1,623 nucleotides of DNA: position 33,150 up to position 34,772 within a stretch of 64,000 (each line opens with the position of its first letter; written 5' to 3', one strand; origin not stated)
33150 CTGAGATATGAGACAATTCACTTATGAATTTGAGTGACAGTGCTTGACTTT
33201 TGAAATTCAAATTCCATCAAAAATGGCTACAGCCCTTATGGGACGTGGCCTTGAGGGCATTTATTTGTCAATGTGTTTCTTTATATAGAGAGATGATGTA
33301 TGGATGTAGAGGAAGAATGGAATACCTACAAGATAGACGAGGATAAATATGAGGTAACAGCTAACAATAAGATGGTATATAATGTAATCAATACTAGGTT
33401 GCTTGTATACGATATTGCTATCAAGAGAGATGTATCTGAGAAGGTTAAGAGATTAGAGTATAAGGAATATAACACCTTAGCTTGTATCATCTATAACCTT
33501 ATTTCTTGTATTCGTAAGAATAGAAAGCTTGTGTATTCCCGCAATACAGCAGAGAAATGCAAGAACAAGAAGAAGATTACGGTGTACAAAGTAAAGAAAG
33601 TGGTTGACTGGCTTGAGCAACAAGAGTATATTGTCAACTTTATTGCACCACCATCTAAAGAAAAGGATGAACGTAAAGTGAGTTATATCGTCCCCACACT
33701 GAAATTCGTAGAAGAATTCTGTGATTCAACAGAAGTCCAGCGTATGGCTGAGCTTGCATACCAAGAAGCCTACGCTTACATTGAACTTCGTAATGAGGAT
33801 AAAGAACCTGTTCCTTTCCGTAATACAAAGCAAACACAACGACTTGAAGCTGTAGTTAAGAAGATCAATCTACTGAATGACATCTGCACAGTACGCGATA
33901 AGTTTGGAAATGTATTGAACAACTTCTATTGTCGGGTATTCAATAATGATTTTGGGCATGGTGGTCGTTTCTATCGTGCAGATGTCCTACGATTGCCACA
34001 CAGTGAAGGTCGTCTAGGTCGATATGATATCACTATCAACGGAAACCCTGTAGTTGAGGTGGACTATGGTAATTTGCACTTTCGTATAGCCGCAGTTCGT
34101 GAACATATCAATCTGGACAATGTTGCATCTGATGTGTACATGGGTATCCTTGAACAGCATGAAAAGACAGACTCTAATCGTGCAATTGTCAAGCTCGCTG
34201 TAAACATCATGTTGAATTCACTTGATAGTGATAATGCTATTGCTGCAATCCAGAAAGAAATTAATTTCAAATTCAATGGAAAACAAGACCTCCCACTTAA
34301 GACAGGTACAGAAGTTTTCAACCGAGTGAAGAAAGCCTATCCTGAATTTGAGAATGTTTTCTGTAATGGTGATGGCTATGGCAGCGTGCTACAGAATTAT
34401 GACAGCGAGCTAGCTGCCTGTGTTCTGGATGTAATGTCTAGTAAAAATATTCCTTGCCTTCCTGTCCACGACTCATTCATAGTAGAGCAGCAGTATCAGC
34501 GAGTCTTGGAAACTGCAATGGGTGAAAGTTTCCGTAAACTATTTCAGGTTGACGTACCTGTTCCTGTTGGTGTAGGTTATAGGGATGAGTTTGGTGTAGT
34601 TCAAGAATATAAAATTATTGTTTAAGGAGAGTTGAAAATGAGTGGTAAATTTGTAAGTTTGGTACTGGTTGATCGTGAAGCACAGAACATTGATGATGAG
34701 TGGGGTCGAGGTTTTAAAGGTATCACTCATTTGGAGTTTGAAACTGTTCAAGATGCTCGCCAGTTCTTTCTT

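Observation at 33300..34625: A second, minimal family-A polymerase-like protein in the early region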

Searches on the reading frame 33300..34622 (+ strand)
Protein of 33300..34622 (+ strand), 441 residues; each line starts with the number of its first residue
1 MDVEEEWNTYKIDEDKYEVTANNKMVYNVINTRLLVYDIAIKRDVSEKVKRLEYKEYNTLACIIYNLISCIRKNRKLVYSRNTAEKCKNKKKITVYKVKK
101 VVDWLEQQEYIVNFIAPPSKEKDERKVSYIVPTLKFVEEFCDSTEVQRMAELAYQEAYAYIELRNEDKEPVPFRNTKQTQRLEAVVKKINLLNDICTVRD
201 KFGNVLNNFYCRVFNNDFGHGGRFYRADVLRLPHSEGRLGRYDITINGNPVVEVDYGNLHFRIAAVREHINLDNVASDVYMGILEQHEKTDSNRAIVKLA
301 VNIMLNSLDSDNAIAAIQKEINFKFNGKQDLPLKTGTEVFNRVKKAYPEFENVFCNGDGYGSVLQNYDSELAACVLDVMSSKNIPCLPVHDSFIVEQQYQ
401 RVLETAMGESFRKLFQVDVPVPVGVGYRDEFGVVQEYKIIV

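Call 3: search_protein_families(library=pfam, proteins=[window:33300-34622:+], max_evalue=10)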
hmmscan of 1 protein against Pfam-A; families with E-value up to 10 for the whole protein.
window:33300-34622:+ (441 aa): 1 family
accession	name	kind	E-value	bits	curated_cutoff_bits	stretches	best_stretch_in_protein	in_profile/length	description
PF04433.23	SWIRM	-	0.41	11.3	28.6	1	68-111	37-82/84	SWIRM domain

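Call 4: search_protein_families(library=phrogs, proteins=[window:33300-34622:+], max_evalue=1)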
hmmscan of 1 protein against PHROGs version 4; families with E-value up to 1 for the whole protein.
window:33300-34622:+ (441 aa): 1 family
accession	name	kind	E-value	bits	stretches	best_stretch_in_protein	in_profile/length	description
phrog_4756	-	unknown function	1.6e-49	170.2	1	22-415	28-428/440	-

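Call 5: search_solved_structures(query=window:33300-34622:+, max_evalue=10, show_alignments=2)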
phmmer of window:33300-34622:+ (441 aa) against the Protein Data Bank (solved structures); distinct sequences matched with E-value up to 10: 0.

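Call 7: search_dna_similar(query=window:33300-34622:+, collection=phages, mode=protein, max_rows=40, rows=spread)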
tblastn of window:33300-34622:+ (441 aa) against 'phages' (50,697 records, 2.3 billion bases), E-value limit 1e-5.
Records with a match: 53; places in all: 67; records where one place covers at least 80% of the query: 3.
Best place of each record, by identity: <60% 53.
By first word of the organism name: Vibrio 40; Aeromonas 9; Pseudoalteromonas 3; Pseudaeromonas 1.
By host as written in the record: - 22; Aeromonas sp. 3; Vibrio natriegens 3; Enterovibrio norvegicus 2; Vibrio sp. 11985 2; Aeromonas hydrophila 2; Aeromonas hydrophila;Aeromonas hydrophilla 2; Aeromonas dhakensis AM 2; and 11 more.
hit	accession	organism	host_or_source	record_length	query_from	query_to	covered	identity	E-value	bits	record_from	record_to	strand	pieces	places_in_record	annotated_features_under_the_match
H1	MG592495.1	Vibrio phage 1.121.O._10N.286.46.C4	Enterovibrio norvegicus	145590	60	440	86%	32.9%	2e-42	166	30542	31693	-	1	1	hypothetical protein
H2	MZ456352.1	Vibrio phage HNL01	Aliivibrio fischeri ES114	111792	54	430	85%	33.2%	4e-45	174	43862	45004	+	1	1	hypothetical protein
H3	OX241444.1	Vibrio phage 496E54-1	Seawater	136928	105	415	71%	29.9%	3e-16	87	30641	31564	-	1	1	conserved hypothetical protein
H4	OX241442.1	Vibrio phage 495E54-1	Seawater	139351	105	415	71%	29.9%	3e-16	87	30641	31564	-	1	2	conserved hypothetical protein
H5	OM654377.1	Pseudaeromonas phage vB_PpeM_ KLEP7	Pseudaeromonas pectinilytica strain ...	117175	58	412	80%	25.8%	2e-10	69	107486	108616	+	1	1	hypothetical protein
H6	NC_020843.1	Vibrio phage 11895-B1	Vibrio sp. 11985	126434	105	415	71%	27.9%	3e-15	84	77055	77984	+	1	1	hypothetical protein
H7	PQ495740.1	Aeromonas phage PhAER-3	Aeromonas sp.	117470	159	427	61%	29.5%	2e-19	97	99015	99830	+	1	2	hypothetical protein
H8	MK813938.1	Aeromonas phage 2L372X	Aeromonas hydrophila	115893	159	427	61%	29.5%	2e-18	94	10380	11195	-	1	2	2L372X_029: hypothetical protein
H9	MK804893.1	Aeromonas phage 2L372D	Aeromonas hydrophila;Aeromonas ...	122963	159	427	61%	29.5%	2e-18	94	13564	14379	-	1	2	hypothetical protein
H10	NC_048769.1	Aeromonas phage 2L372D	Aeromonas hydrophila;Aeromonas ...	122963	159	427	61%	29.5%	2e-18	94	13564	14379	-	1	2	hypothetical protein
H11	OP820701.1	Aeromonas phage vB_AdhM_TS9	Aeromonas dhakensis AM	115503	163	427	60%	29.3%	1e-16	89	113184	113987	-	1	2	hypothetical protein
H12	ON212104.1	Vibrio phage VnaP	Vibrio natriegens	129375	126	411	65%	26.3%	6e-12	74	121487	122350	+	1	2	hypothetical protein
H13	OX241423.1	Vibrio phage 249E41-1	Seawater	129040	159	411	57%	28.8%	8e-13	77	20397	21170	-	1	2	conserved hypothetical protein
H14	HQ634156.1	Vibrio phage PWH3a-P1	Vibrio natriegens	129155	161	431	61%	26.2%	1e-10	70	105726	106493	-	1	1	hypothetical protein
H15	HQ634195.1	Vibrio phage eugene 12A10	Vibrio sp. 12A10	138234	161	411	57%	27.9%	2e-12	75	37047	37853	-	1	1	hypothetical protein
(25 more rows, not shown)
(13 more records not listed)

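Call 8: find_homologous_proteins(query=window:33300-34622:+, max_evalue=0.001)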
Query window:33300-34622:+ (441 aa): 851 proteins with E <= 0.001 among 4755 candidates; the best 120 are listed.
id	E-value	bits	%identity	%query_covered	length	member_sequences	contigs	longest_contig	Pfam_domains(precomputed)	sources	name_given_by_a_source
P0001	3.4e-272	921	92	100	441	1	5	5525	-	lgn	-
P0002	5.2e-271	917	92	100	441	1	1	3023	-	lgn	-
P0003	1.6e-269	912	91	100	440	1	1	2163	-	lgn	-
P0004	5.2e-269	910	90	100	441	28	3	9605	-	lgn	-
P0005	6.8e-263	890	88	100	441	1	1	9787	-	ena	-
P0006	3.9e-262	888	88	100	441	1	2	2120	-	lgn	-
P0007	6.2e-262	887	88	100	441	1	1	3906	-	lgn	-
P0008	8.1e-262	886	87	100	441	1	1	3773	-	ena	-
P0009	8.4e-262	886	88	100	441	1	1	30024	-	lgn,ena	-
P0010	1.4e-261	886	88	100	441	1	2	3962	-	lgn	-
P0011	3.6e-261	884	88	100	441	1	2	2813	-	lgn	-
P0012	4.7e-261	884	88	100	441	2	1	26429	-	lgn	-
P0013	2.0e-260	882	87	100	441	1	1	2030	-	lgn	-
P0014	2.3e-260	882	88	100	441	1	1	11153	-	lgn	-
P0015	3.0e-260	881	87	100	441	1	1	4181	-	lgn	-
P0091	2.8e-102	361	46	93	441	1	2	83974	-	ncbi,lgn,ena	-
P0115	3.9e-99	351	43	94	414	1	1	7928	-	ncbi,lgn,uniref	ncbi:hypothetical protein [Sulfurovum sp.]|uniref:hypothetical protein n=1 Tax=Sulfurovum sp. TaxID=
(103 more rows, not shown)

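Call 13: search_solved_structures(query=A1, max_evalue=10, show_alignments=3)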
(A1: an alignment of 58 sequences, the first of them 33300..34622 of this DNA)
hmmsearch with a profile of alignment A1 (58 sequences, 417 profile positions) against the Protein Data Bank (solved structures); distinct sequences matched with E-value up to 10: 5.
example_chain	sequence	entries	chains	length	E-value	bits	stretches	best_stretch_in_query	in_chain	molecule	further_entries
1yv7_A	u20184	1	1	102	0.25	13.3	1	30-96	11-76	P-30 protein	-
4mqv_A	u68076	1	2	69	0.25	13.2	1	64-98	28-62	Replication protein A 32 kDa subunit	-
4ou0_A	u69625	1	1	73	0.29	13.1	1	64-98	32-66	Replication protein A 32 kDa subunit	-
1dpu_A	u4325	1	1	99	0.58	12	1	64-98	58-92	REPLICATION PROTEIN A (RPA32) C-TERMINAL DOMAIN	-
1z1d_A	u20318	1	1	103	0.64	11.9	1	64-98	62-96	Replication protein A 32 kDa subunit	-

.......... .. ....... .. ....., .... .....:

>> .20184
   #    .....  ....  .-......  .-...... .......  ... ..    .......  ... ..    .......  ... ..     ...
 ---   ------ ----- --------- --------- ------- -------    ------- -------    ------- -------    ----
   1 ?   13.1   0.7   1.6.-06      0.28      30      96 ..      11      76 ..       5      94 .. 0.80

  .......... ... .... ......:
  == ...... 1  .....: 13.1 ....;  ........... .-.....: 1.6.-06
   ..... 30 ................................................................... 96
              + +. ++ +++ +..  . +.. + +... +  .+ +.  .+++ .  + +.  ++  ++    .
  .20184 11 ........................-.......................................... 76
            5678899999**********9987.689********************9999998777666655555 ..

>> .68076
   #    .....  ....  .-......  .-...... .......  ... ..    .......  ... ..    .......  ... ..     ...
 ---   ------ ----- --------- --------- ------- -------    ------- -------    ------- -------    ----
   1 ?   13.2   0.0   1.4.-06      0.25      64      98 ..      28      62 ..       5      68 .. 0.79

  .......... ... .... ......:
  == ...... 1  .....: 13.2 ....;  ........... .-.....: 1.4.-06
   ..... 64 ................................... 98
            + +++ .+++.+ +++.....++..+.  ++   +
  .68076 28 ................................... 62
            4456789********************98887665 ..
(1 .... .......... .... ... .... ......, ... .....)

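Call 19: get_annotated_region(hit=H2, flank=6000)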
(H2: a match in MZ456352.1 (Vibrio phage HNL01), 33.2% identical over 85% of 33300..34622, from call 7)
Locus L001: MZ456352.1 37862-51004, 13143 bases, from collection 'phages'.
description: Vibrio phage HNL01, complete genome.
organism: Vibrio phage HNL01 (NCBI taxid 2853169)
taxonomy: Viruses; Duplodnaviria; Heunggongvirae; Uroviricota; Caudoviricetes
host: Aliivibrio fischeri ES114; source: coastal seawater; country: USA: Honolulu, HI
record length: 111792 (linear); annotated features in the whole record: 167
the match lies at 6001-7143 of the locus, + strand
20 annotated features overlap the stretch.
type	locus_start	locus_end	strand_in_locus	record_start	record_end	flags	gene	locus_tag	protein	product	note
CDS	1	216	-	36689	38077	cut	-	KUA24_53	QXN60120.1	hypothetical protein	-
CDS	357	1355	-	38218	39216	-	-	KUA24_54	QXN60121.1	hypothetical protein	-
CDS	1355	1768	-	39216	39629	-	-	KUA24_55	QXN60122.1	hypothetical protein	-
CDS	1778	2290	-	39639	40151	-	-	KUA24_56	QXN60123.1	hypothetical protein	-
CDS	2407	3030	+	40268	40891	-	-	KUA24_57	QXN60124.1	hypothetical protein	-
CDS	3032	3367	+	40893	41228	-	-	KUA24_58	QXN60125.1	hypothetical protein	-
CDS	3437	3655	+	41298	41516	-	-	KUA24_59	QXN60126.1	hypothetical protein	-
CDS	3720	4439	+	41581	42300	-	-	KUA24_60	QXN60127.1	hypothetical protein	-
CDS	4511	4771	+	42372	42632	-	-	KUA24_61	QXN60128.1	hypothetical protein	-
CDS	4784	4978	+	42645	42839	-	-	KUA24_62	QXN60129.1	hypothetical protein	-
CDS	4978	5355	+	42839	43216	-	-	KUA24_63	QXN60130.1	hypothetical protein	-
CDS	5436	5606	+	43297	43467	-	-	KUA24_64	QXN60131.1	hypothetical protein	-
CDS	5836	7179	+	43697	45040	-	-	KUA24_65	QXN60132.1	hypothetical protein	-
CDS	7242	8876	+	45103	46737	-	-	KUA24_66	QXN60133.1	hypothetical protein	-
CDS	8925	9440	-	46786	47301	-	-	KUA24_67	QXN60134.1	hypothetical protein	-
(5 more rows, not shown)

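Call 20: predict_structure(alignment_id=A1)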
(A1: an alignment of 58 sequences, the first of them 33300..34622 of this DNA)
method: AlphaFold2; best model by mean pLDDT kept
length: 441 residues; sequences in the alignment: 58
mean_pLDDT: 84.9   pTM: 0.81
mean pLDDT of the five models: 84.9, 82.9, 81.0, 80.7, 80.2
residues with pLDDT >= 90: 220; 70-90: 175; 50-70: 16; < 50: 30
segments of 3 or more residues with pLDDT < 50: 1-27, 236-238
pLDDT, mean of each block of 10 residues (from residue 1): 25 33 47 93 94 95 97 92 79 92 97 88 81 94 89 92 88 89 92 92 90 88 88 63 93 91 87 77 87 86 88 90 71 84 89 78 87 95 93 95 97 93 91 89 90
secondary structure, 60 per line:
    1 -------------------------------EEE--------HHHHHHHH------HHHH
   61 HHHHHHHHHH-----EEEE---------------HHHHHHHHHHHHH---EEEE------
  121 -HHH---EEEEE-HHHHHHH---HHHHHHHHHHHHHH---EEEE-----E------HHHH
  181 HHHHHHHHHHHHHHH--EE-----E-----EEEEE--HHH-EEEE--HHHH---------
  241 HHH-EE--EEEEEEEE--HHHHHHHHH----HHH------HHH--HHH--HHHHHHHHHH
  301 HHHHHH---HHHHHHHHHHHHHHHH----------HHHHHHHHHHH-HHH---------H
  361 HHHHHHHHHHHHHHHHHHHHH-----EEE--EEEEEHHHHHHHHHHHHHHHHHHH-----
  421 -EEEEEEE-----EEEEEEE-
elements in order: E32-34 H43-50 H57-70 E76-79 H95-107 E111-114 E128-132 H134-140 H144-157 E161-164 H177-195 E211-215 E222-225 H228-231 E249-256 H259-267 H291-306 H310-325 H336-346 H360-381 E387-389 E392-396 H397-415 E422-428 E434-440

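Call 23: fold_search(model_id=the predicted structure, library=pdb)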
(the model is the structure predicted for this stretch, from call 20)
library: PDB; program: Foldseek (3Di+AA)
matches with E <= 10: 416; with E <= 0.001: 28
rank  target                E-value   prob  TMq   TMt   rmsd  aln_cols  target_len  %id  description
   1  8jrb_A                7.7e-07  1.00  0.32  0.25  17.7       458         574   12  Structure of DNA polymerase 1 from Aquifex pyrophilus (released 2024-05-22)
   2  9qu8_A                1.3e-06  1.00  0.35  0.25  16.8       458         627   12  apPol-DNA-nucleotide complex (ternary2) (released 2025-10-29)
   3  9qun                  7.3e-06  1.00  0.32  0.24  16.8       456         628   12  apPol-nucleotide complex (released 2025-10-29)
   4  5dku_B                1.4e-05  1.00  0.32  0.25  11.5       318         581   14  C-terminal His tagged apPOL exonuclease mutant (released 2016-08-10)
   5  9au8_A                1.4e-05  1.00  0.34  0.25  18.5       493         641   11  Ternary complex of human DNA polymerase theta polymerase domain with a mismatched T:T base pair (released 2025-03-05)
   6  9d6n_A                1.9e-05  1.00  0.32  0.24  17.1       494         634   11  Loop-Deleted DNA Polymerase Theta in Complex with a dsDNA Overhang and an Allostertic Inhibitor (released 2025-08-20)
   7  7zx0_DDD              2.3e-05  1.00  0.31  0.23  18.2       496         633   11  Crystal structure of Pol theta polymerase domain in complex with compound 5 (released 2022-10-12)
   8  7zx0_BBB              2.8e-05  1.00  0.31  0.23  18.3       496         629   11  Crystal structure of Pol theta polymerase domain in complex with compound 5 (released 2022-10-12)
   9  7zx0_EEE              2.8e-05  1.00  0.31  0.23  18.2       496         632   11  Crystal structure of Pol theta polymerase domain in complex with compound 5 (released 2022-10-12)
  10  7zx0_FFF              3.0e-05  1.00  0.31  0.23  17.7       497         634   11  Crystal structure of Pol theta polymerase domain in complex with compound 5 (released 2022-10-12)
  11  8gd7_A                3.3e-05  1.00  0.35  0.26  10.6       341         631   10  Loop Deleted DNA Polymerase Theta Polymerase Domain in Complex with Double Strand DNA Overhang and Inhibitor (released 2024-06-19)
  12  7zus_BBB              3.7e-05  1.00  0.33  0.24  16.4       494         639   10  Crystal structure of ternary complex of Pol theta polymerase domain (released 2022-10-12)
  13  7zus_CCC              4.1e-05  1.00  0.31  0.22  18.4       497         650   11  Crystal structure of ternary complex of Pol theta polymerase domain (released 2022-10-12)
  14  8e23_A                4.8e-05  1.00  0.33  0.24  18.3       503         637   10  Human DNA polymerase theta in complex with allosteric inhibitor (released 2022-09-28)
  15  7sxl_A                5.4e-05  1.00  0.34  0.27  10.2       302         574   14  Plasmodium falciparum apicoplast DNA polymerase (exo-minus) without affinity tag (released 2022-10-26)
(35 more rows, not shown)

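Call 24: search_protein_representatives(alignment_id=A1)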
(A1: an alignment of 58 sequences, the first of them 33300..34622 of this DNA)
Query: 58 sequences, 417 profile positions. Proteins with E-value up to 0.001 (for the whole library): 7124; up to 1e-10: 4332; up to 1e-30: 390. The best 150 are listed.
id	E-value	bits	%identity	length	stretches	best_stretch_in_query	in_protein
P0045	2.1e-192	655.9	-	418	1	4-417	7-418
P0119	7.1e-191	650.8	-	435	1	4-417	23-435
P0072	3.1e-164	563.1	-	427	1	7-416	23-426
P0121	5.6e-152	522.7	-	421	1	4-413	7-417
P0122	1.7e-150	517.9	-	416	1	8-417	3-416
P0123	2.5e-150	517.3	-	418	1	6-417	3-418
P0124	5.9e-146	502.9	-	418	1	9-413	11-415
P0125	6.2e-145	499.5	-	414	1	5-412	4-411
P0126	2.5e-144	497.5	-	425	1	5-417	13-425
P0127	4.1e-144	496.8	-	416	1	9-415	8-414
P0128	1.2e-143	495.2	-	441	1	3-417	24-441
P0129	3.0e-142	490.7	-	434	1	6-415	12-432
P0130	1.7e-141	488.2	-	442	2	125-415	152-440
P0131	1.2e-135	469.0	-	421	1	3-415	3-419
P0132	1.6e-133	461.9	-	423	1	12-417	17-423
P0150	3.1e-86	306.2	-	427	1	18-416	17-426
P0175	3.2e-59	217.2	-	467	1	16-399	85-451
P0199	7.5e-42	160.0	-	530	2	190-391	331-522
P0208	3.0e-41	158.0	-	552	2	186-397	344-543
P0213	4.9e-40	154.0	-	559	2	188-406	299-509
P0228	1.8e-38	148.8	-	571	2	190-398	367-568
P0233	2.7e-38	148.3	-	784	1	40-391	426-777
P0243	8.8e-38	146.6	-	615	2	174-390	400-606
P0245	1.7e-37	145.6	-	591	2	190-397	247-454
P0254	5.7e-37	143.9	-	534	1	34-389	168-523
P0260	8.0e-37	143.4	-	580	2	189-397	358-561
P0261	8.9e-37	143.3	-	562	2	189-393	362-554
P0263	9.2e-37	143.2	-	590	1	29-394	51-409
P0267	1.4e-36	142.6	-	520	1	31-407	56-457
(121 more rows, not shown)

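Call 26: search_protein_families(library=pfam, proteins=[P0233, P0243, P0228, P0263, P0245, P0260, P0261, P0213, P0208, P0254], max_evalue=0.01)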
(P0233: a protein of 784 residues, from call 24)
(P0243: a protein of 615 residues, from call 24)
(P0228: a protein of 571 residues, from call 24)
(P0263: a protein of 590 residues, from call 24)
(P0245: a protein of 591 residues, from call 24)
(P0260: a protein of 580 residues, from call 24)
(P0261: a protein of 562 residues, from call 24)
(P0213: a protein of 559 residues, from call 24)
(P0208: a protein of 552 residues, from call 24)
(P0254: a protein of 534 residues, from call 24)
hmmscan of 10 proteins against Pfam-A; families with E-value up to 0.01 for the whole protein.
P0233 (784 aa): 2 families
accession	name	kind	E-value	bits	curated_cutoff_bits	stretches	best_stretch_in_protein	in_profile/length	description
PF25213.1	HVO_A0261_N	-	0.00056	20.2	35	1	192-231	26-65/86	HVO_A0261 N-terminal domain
PF08279.18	HTH_11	-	0.0019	18.4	25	0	191-216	16-41/55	HTH domain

P0243 (615 aa): 0 families

P0228 (571 aa): 0 families

P0263 (590 aa): 0 families

P0245 (591 aa): 0 families

P0260 (580 aa): 0 families

P0261 (562 aa): 0 families

P0213 (559 aa): 0 families

P0208 (552 aa): 0 families

P0254 (534 aa): 1 family
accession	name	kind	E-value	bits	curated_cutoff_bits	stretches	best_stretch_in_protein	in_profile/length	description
PF00196.25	GerE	-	0.0026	17.8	23.5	1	11-39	8-35/57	Bacterial regulatory proteins, luxR family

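Call 27: search_protein_families(library=ncbifam, proteins=[window:33300-34622:+, P0233, P0243, P0228, P0263, P0199, P0175, P0150, P0267, P0254], max_evalue=0.1)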
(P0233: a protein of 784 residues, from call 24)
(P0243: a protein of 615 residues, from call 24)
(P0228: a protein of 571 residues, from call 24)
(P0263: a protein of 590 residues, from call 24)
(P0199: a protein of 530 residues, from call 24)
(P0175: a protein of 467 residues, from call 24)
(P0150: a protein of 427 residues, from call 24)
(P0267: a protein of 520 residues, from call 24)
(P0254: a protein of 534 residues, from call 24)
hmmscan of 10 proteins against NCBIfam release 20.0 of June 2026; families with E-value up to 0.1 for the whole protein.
window:33300-34622:+ (441 aa): 0 families

P0233 (784 aa): 3 families
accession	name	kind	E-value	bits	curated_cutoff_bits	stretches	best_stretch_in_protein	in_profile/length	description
TIGR02018.2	his_ut_repres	equivalog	0.0021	17.5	220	1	192-232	25-64/226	histidine utilization transcriptional repressor HutC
NF008732.0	PRK11753.1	equivalog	0.069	12.6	266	0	176-221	156-202/214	cAMP-activated global transcriptional regulator CRP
NF009240.0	PRK12596.1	equivalog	0.087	12.6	277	0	163-213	74-125/171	putative monovalent cation/H+ antiporter subunit E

P0243 (615 aa): 0 families

P0228 (571 aa): 0 families

P0263 (590 aa): 0 families

P0199 (530 aa): 0 families

P0175 (467 aa): 1 family
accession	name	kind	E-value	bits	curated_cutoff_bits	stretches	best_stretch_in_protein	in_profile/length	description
NF008571.0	PRK11523.1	equivalog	0.054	12.9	396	1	137-181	42-85/258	transcriptional regulator ExuR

P0150 (427 aa): 0 families

P0267 (520 aa): 0 families

P0254 (534 aa): 2 families
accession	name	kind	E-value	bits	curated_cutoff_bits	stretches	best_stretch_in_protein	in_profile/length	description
NF033545.0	transpos_IS630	equivalog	0.0065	15.9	100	1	12-84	4-79/299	IS630 family transposase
NF040595.1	HTH_Cbp1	equivalog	0.07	13.1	140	0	4-50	46-91/135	CRISPR DNA repeat-binding protein Cbp1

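Call 28: search_dna_similar(query=window:33300-34622:+, collection=plasmids, mode=protein, max_evalue=0.001, max_rows=30)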
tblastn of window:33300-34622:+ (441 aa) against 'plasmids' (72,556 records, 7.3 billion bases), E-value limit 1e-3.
Records with a match: 2; places in all: 2; records where one place covers at least 80% of the query: 0.
Best place of each record, by identity: <60% 2.
By first word of the organism name: Thioclava 1; Paracoccus 1.
By predicted mobility (MOB-suite, as given by PLSDB): non-mobilizable 1; conjugative 1.
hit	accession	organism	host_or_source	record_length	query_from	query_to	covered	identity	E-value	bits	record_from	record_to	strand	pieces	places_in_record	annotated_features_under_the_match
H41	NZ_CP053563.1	Thioclava electrotropha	cultured cells,marine sediment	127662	161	423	60%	26.6%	2e-13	80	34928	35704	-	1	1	hypothetical protein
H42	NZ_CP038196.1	Paracoccus versutus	single cell,soil adjacent to the roots ...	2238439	212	421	48%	26.4%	1e-7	62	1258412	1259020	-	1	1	none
